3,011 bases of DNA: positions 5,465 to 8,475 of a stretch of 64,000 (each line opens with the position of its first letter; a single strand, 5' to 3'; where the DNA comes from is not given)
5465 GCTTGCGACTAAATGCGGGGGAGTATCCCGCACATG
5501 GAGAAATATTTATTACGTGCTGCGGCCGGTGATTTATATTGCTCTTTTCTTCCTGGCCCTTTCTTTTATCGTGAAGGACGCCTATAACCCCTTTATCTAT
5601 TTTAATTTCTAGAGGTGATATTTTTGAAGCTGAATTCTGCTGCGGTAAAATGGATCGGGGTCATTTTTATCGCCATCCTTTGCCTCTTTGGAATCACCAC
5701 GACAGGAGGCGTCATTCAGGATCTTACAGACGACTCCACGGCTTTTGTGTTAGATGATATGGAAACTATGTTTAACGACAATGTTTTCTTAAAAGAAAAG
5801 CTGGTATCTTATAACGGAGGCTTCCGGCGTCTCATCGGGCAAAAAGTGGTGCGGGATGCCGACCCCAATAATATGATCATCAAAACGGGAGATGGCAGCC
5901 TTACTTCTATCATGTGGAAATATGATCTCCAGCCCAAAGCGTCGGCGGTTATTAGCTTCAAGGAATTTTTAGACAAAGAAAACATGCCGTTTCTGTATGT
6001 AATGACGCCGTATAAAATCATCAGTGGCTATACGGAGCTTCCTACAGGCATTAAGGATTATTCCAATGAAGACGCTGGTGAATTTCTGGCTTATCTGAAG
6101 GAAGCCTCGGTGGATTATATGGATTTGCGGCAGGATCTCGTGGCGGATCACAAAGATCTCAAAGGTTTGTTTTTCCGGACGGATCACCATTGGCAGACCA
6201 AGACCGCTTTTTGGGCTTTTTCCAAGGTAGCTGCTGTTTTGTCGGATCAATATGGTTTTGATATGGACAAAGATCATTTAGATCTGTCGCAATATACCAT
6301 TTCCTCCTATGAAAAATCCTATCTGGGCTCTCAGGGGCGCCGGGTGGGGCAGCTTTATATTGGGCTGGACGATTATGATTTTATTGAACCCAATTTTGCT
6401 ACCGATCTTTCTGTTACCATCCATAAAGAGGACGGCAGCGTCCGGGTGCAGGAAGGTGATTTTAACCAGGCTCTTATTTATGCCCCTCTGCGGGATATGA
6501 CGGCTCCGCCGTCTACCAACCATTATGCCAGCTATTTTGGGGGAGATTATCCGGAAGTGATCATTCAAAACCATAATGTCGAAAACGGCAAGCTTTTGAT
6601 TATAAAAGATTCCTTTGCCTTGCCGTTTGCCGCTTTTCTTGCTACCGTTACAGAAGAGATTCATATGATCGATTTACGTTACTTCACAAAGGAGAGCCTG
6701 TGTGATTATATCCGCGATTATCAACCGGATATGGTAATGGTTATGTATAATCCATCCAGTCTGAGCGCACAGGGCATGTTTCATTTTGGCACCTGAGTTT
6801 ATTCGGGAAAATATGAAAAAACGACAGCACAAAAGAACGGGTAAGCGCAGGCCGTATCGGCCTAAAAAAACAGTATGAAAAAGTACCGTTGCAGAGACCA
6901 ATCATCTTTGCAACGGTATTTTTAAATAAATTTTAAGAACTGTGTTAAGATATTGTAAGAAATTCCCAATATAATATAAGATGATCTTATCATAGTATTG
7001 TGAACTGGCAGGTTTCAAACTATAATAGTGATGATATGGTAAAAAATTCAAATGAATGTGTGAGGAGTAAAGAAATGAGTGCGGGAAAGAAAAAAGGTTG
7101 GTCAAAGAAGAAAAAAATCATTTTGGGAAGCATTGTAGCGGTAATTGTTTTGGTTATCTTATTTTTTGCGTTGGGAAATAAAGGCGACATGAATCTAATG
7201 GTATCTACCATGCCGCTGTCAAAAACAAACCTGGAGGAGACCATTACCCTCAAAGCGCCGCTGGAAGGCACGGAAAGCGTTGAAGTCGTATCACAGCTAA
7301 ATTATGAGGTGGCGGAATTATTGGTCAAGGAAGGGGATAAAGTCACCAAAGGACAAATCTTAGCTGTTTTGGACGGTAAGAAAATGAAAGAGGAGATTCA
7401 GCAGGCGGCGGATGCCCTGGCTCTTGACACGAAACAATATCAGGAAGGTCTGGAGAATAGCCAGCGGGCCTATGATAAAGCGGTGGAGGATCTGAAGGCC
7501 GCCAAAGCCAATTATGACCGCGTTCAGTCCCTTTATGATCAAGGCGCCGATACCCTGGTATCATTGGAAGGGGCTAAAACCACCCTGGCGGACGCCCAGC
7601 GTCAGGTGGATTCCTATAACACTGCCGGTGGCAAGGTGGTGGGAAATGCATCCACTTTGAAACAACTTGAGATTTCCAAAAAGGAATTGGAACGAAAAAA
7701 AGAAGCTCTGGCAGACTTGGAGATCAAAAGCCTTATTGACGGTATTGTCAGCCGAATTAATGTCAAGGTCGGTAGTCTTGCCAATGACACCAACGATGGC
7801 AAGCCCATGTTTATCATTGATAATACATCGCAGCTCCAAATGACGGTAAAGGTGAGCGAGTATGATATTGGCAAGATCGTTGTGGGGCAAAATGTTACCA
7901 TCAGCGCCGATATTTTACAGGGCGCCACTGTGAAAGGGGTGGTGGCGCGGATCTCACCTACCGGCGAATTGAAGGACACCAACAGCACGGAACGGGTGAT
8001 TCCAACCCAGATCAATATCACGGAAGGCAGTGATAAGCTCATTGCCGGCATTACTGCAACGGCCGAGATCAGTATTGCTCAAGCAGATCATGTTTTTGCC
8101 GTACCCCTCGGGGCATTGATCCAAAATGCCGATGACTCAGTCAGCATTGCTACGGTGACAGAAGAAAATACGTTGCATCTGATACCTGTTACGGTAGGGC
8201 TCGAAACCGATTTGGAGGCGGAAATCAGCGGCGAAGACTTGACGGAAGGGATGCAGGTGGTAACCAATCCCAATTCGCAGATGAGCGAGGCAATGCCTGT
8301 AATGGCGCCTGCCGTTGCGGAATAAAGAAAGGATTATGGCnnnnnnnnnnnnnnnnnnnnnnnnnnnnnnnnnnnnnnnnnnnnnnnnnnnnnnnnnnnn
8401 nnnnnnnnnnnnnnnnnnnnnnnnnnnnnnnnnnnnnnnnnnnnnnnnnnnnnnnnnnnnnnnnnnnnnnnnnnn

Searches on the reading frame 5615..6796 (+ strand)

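Call 88: search_protein_families(library=pfam, proteins=[window:5615-6796:+], max_evalue=0.00001)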
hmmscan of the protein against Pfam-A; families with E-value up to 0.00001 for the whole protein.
window:5615-6796:+ (393 aa): 2 families
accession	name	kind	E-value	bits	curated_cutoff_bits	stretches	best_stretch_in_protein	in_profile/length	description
PF16822.11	ALGX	-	3.7e-11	43.6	26.5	1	107-214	27-135/268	SGNH hydrolase-like domain, acetyltransferase AlgX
PF14286.12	DHHW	-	1.7e-10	41.1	25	1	174-349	225-382/385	DHHW protein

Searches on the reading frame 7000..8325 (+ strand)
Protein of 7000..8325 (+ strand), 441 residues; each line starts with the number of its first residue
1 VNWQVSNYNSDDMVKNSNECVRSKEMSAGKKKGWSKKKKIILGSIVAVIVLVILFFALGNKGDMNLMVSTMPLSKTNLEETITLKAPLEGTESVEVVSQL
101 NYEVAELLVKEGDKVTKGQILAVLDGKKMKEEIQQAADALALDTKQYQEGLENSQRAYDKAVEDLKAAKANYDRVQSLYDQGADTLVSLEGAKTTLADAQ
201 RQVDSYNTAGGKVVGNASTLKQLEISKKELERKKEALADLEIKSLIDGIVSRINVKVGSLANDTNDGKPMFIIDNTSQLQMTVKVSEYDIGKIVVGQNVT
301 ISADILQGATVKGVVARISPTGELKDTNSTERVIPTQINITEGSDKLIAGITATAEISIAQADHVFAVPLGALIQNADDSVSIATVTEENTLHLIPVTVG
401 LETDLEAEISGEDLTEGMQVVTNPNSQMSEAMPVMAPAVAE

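Call 88: search_protein_families(library=pfam, proteins=[window:7000-8325:+], max_evalue=0.00001)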
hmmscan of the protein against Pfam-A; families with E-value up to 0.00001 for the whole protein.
window:7000-8325:+ (441 aa): 4 families
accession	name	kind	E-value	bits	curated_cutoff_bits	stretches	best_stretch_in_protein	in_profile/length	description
PF16576.10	HlyD_D23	-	3.8e-15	56.2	30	1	95-321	21-187/214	Barrel-sandwich domain of CusB or HlyD membrane-fusion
PF13437.12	HlyD_3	-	1.4e-12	48.7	22.2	1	242-343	2-96/106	HlyD family secretion protein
PF13533.13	Biotin_lipoyl_2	-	9.8e-09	35.3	29.8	0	104-125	11-32/32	Biotin-lipoyl like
PF00364.28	Biotin_lipoyl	-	3.9e-07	30.2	22.1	0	104-134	16-46/73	Biotin-requiring enzyme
